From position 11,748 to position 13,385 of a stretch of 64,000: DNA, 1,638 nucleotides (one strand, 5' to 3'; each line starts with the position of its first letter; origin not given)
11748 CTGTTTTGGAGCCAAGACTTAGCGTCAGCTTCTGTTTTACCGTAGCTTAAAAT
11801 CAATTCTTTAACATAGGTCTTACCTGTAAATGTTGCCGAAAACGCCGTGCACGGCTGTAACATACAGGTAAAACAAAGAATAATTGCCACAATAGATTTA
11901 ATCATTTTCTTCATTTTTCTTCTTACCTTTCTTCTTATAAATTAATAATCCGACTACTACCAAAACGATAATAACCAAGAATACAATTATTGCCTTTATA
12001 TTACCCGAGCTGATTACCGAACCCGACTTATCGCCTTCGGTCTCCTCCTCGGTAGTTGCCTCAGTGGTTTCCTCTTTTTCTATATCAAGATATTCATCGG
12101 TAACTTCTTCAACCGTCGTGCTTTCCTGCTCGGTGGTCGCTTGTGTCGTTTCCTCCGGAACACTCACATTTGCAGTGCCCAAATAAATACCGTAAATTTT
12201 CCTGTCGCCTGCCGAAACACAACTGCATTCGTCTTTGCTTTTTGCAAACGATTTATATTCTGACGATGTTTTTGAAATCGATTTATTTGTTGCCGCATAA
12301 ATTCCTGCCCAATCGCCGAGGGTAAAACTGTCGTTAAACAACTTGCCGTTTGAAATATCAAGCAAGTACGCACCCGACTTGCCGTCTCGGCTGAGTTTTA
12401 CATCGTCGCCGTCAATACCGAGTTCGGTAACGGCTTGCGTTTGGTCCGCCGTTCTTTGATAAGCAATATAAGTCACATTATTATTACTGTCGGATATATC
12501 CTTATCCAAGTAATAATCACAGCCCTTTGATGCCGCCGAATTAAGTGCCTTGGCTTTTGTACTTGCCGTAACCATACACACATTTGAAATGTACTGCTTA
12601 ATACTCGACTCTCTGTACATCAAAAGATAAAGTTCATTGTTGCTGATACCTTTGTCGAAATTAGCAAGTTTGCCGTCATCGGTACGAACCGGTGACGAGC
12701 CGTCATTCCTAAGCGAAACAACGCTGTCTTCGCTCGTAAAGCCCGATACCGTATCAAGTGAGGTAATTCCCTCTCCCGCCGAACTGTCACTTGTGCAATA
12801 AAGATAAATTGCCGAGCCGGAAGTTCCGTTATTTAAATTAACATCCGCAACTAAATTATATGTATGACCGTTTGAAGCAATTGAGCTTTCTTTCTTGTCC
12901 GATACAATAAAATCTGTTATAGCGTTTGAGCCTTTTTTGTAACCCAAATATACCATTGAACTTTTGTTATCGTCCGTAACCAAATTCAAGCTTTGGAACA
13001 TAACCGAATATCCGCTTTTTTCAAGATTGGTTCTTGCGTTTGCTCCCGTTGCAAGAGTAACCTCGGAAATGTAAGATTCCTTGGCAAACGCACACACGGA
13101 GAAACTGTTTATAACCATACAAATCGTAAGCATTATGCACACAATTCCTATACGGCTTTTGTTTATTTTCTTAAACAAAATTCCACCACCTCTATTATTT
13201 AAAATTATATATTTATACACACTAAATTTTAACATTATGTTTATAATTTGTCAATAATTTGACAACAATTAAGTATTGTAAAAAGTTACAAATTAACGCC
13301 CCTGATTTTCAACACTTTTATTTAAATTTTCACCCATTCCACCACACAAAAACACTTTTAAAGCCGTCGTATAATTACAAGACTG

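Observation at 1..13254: Head-to-tail array of seven paralogous genes for an uncharacterised three-span surface-protein family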

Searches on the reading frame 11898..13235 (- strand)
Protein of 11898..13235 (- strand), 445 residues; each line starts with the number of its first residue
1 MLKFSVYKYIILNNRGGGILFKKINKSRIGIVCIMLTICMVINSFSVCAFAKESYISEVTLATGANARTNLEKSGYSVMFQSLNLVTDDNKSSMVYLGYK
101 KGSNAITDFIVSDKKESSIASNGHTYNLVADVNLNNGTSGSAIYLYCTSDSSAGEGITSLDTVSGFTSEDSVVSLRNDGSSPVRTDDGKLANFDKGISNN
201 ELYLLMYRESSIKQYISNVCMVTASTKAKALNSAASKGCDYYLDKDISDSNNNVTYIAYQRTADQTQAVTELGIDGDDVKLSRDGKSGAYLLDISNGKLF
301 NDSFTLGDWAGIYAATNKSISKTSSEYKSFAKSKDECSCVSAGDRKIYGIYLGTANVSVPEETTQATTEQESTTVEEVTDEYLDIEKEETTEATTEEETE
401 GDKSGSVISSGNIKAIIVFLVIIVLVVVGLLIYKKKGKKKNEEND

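Call 3: search_protein_families(library=pfam, proteins=[window:11898-13235:-], max_evalue=1)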
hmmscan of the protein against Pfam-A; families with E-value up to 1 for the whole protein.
window:11898-13235:- (445 aa): 7 families
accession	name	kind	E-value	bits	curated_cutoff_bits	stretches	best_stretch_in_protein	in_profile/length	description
PF02009.21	RIFIN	-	0.00083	19.8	32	1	353-440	227-314/327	Rifin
PF15102.11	TMEM154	-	0.005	17.1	30.3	1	358-443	14-97/153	TMEM154 protein family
PF13273.12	DUF4064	-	0.0059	17.2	32.1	1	385-438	41-86/102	Protein of unknown function (DUF4064)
PF19325.4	RNF152_C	-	0.021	15.6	27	1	367-428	58-115/136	E3 ubiquitin-protein ligase RNF152 C-terminus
PF15756.10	DUF4690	-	0.027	15.5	30.7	1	361-430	21-90/96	Small Novel Rich in Cartilage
PF25814.1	fn3_SORL1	-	0.038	14.5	27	1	342-378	24-59/90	SORL1-like, fn3 domain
PF15117.11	UPF0697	-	0.21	12.1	27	1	415-440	16-40/98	Uncharacterised protein family UPF0697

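Call 4: search_protein_families(library=ncbifam, proteins=[window:11898-13235:-], max_evalue=1)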
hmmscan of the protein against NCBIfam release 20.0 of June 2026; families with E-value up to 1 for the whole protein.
window:11898-13235:- (445 aa): 6 families
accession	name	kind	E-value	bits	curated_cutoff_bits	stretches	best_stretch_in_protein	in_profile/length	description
TIGR01477.1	RIFIN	paralog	0.00074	19.4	176.95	1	294-440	218-343/356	variant surface antigen, rifin family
NF009951.1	PRK13415.1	equivalog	0.006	16.3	242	1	363-433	21-92/219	flagella biosynthesis regulatory protein FliZ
NF042931.1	SAG1386_EF1546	equivalog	0.022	14.9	80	1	389-443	6-62/158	SAG1386/EF1546 family surface-associated protein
TIGR03927.1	T7SS_EssA_Firm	equivalog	0.04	13.8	32.45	1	369-427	86-145/151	type VII secretion protein EssA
NF002763.0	PRK02833.1-1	equivalog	0.099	12.4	138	1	409-443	104-138/143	phosphate-starvation-inducible protein PsiE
NF046005.2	near_gluc_PtsG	equivalog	0.13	12.6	45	0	414-436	3-25/85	MPN207a family PTS transporter accessory protein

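Call 9: search_solved_structures(query=window:11898-13235:-, max_evalue=1)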
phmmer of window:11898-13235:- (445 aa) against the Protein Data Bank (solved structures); distinct sequences matched with E-value up to 1: 14.
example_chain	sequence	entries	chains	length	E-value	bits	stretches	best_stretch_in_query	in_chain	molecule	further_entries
6x87_K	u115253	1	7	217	0.019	17.1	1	61-175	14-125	3D11 Fab heavy chain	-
6x8p_H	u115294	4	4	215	0.022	16.9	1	61-175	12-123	3D11 Fab heavy chain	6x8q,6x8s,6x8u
1kon_A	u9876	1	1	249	0.082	15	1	87-150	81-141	Protein yebC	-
6ddm_B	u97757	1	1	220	0.085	15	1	62-172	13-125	Anti-MICA Fab fragment heavy chain clone 1D5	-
9up7_A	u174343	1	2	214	0.095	14.8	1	62-177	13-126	Heavy chain of the anti-HPV18 E7 monoclonal antibody 17F2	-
1psk_H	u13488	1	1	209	0.2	13.8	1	62-173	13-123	ANTIBODY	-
6m87_B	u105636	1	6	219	0.2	13.7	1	62-158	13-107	Fab 10A6 heavy chain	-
6ad0_H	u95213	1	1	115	0.29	13.3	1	61-150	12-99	VH of Fab 2G8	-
7x7t_C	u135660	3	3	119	0.29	13.2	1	61-151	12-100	X01 heavy chain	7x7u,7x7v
8w5p_H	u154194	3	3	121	0.32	13.1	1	62-149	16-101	Heavy chain of Ab40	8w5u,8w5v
1f3d_H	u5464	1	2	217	0.32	13.1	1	62-176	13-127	CATALYTIC ANTIBODY 4B2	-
8xk6_H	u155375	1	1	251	0.42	12.7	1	60-154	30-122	mAb S2A5 Fab heavy chain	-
1nj9_H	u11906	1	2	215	0.47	12.5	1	62-177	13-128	immunoglobulin heavy chain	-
4u6h_A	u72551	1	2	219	0.97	11.5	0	61-150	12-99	Heavy chain of murine anti-vaccinia L1 IgG2a antibody M12B9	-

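Call 25: find_homologous_proteins(query=window:11898-13235:-)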
Query window:11898-13235:- (445 aa): 72 proteins with E <= 0.001 among 8000 candidates.
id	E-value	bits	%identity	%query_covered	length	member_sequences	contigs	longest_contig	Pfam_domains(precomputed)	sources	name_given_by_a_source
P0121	8.1e-280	945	100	100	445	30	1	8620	-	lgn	-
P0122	5.4e-210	715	78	88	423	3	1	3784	PF02009.22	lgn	-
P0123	5.0e-163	561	63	96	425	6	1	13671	-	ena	-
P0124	1.4e-153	530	57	96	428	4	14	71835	-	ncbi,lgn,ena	-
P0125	8.4e-148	511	56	93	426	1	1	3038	-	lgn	-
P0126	1.8e-147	510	55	96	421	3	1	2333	-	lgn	-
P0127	1.2e-146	507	59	90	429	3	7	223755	-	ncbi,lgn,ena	-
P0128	1.7e-142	493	57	93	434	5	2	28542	-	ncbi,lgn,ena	-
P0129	4.0e-142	492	55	95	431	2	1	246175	-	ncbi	-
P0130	6.5e-142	491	53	94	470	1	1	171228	-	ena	-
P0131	1.1e-141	491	57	92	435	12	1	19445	-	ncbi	-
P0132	4.9e-140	485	57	95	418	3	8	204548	-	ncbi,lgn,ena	-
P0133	3.5e-138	479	52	95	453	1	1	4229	-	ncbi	-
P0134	8.4e-138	478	52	96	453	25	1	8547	-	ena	-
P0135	1.5e-135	470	57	92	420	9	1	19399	-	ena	-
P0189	4.5e-49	186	34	89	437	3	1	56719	-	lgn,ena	-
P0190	3.7e-44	169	32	86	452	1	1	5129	-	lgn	-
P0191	1.4e-28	118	34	56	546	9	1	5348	-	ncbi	-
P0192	6.3e-6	43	32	35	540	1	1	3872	PF01823.25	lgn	-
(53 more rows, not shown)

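Call 26: search_protein_families(library=pfam, proteins=[P0192, P0191, P0190, P0189], max_evalue=0.1)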
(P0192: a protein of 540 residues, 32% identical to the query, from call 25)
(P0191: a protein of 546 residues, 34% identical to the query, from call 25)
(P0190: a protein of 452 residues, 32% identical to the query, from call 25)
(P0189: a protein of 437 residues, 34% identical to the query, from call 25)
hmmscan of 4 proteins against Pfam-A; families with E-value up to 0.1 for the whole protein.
P0192 (540 aa): 1 family
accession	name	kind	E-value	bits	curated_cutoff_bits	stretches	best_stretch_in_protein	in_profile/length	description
PF01823.24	MACPF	-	1.6e-11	45.2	21.5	1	161-343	2-201/214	MAC/Perforin domain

P0191 (546 aa): 0 families

P0190 (452 aa): 0 families

P0189 (437 aa): 1 family
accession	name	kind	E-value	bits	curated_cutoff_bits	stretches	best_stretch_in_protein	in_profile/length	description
PF15756.10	DUF4690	-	0.039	15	30.7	0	371-429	29-88/96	Small Novel Rich in Cartilage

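Call 34: search_solved_structures(query=A3, max_evalue=10, show_alignments=2)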
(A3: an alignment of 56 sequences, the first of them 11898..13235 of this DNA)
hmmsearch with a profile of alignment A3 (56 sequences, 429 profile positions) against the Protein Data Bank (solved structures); distinct sequences matched with E-value up to 10: 8.
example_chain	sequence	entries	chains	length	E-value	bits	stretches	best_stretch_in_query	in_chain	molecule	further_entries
7fh0_A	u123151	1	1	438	0.17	13.8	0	271-316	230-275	Spike protein S1,Spike protein S1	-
4pzr_A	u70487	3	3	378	1.1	11.2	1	298-396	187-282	Histone acetyltransferase p300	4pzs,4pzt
7szq_A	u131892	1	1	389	1.1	11.2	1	298-396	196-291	Histone acetyltransferase p300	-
3biy_A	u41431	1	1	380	1.4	10.8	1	297-396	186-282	Histone acetyltransferase p300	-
5xzc_A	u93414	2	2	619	3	9.7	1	297-396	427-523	Histone acetyltransferase p300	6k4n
8hag_K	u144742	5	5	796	4.2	9.3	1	297-396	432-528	Histone acetyltransferase p300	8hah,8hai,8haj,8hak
6yhf_A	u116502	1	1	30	8.3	8.3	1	392-420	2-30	Amyloid-beta precursor protein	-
6yhi_A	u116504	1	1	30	8.3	8.3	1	392-420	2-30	Amyloid-beta precursor protein G38L mutant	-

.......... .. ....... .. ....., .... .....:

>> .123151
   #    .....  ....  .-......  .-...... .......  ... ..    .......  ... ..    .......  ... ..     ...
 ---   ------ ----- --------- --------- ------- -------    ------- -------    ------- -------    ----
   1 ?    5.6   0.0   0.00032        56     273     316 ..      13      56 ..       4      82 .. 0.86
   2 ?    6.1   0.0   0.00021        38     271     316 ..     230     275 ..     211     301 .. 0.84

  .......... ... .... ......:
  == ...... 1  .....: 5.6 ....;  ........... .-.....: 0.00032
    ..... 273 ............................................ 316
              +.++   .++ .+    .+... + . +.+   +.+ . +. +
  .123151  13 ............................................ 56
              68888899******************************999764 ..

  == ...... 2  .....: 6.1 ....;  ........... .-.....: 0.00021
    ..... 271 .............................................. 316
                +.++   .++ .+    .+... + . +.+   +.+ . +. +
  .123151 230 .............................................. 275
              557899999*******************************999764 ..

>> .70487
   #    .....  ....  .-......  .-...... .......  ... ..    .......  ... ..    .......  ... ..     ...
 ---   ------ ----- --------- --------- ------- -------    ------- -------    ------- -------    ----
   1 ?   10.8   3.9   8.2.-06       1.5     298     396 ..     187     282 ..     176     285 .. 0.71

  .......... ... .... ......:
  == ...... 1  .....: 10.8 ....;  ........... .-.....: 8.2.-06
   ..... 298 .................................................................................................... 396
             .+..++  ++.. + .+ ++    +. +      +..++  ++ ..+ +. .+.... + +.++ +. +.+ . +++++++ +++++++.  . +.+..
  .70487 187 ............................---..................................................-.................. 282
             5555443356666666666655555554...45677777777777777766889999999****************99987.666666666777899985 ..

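Call 55: predict_structure(alignment_id=A3)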
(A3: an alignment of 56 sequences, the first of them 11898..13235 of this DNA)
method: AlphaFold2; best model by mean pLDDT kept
length: 445 residues; sequences in the alignment: 56
mean_pLDDT: 78.5   pTM: 0.68
mean pLDDT of the five models: 78.5, 78.3, 78.0, 77.5, 77.1
residues with pLDDT >= 90: 220; 70-90: 108; 50-70: 37; < 50: 80
segments of 3 or more residues with pLDDT < 50: 1-9, 11-18, 47-49, 359-411
pLDDT, mean of each block of 10 residues (from residue 1): 45 44 58 79 59 87 93 95 74 91 96 97 97 90 96 93 83 87 94 81 90 92 94 94 93 95 94 92 90 94 90 88 90 95 91 74 37 32 35 31 32 66 81 62 44
secondary structure, 60 per line:
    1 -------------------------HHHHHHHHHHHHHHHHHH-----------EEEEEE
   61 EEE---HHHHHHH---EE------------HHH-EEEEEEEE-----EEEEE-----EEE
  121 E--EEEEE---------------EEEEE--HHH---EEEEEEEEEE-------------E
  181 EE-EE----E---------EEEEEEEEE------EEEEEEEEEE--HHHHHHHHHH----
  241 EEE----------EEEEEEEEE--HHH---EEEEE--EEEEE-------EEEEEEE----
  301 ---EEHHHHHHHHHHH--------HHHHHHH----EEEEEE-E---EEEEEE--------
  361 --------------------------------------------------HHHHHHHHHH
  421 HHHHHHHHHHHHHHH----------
elements in order: H26-43 E55-63 H67-73 E95-102 E108-112 E118-121 E124-128 E144-148 E157-166 E180-182 E200-208 E215-224 H227-236 E241-243 E254-262 E271-275 E278-282 E290-296 H306-316 H325-331 E336-341 E347-352 H411-435

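Call 58: fold_search(model_id=the predicted structure, library=pdb)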
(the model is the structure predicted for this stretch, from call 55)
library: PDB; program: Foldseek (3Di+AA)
matches with E <= 10: 31; with E <= 0.001: 0
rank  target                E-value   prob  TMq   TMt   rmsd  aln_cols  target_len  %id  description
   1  3tow                  8.7e-01  0.18  0.17  0.42  14.0       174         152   14  Crystal Structure of the MABP Domain of MVB12B of Human ESCRT-I Complex (released 2012-01-11)
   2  5ifm_F                1.8e+00  0.04  0.10  0.15  11.8       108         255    6  Human NONO (p54nrb) Homodimer (released 2016-11-09)
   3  3pqu_A                2.4e+00  0.01  0.09  0.08  17.2       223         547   10  The crystal structures of porcine pathogen AsH57_TbpB (released 2011-02-02)
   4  9w96_B                3.3e+00  0.01  0.05  0.07  17.3        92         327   10  Crystal structure of BioZ C115S from Agrobacterium tumefaciens in complex with galutaryl-CoA (released 2025-10-29)
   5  2bs8                  3.5e+00  0.01  0.05  0.09  17.2       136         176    7  Crystal structure of F17b-G in complex with N-acetyl-D-glucosamine (released 2005-08-19)
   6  5ifm_C                3.7e+00  0.03  0.12  0.17  13.3       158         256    6  Human NONO (p54nrb) Homodimer (released 2016-11-09)
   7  5jzi_F                4.1e+00  0.01  0.05  0.08  11.6        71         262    7  Crystal structure of 1406 TCR bound to HLA-A2 with HCV 1406-1415 antigen peptide (released 2017-05-31)
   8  9n8w_B                4.9e+00  0.01  0.09  0.06  17.5       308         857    9  Intermembrane lipid transport complex LetAB from Escherichia coli (Crosslinked, Composite model corresponding to Map 1 (released 2025-07-16)
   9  4yb7_D                6.5e+00  0.02  0.08  0.12  14.1        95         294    8  Adenosine triphosphate phosphoribosyltransferase from Campylobacter jejuni in complex with ATP (released 2016-03-09)
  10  2xq0                  6.5e+00  0.00  0.07  0.06  18.6       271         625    8  Structure of yeast LTA4 hydrolase in complex with Bestatin (released 2010-12-29)
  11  6avq_A                6.5e+00  0.00  0.08  0.06  21.7       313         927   10  The Therapeutic Antibody LM609 Selectively Inhibits Ligand Binding to Human alpha-V beta-3 Integrin via Steric Hindran (released 2017-11-01)
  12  4yb7_I                6.9e+00  0.02  0.08  0.12  15.0        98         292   11  Adenosine triphosphate phosphoribosyltransferase from Campylobacter jejuni in complex with ATP (released 2016-03-09)
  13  7sef_A                6.9e+00  0.01  0.11  0.12  14.1       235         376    8  Structure of E. coli LetB delta (Ring6) mutant, Ring 1 in the open state (Model 2, Rings 1-3 only) (released 2022-02-09)
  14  6mdn_B                7.3e+00  0.01  0.08  0.06  12.8       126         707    9  The 20S supercomplex engaging the SNAP-25 N-terminus (class 2) (released 2018-09-19)
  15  6lu0_A                7.3e+00  0.00  0.05  0.03  18.9        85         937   13  Crystal structure of Cas12i2 ternary complex with 12 nt spacer (released 2020-10-28)
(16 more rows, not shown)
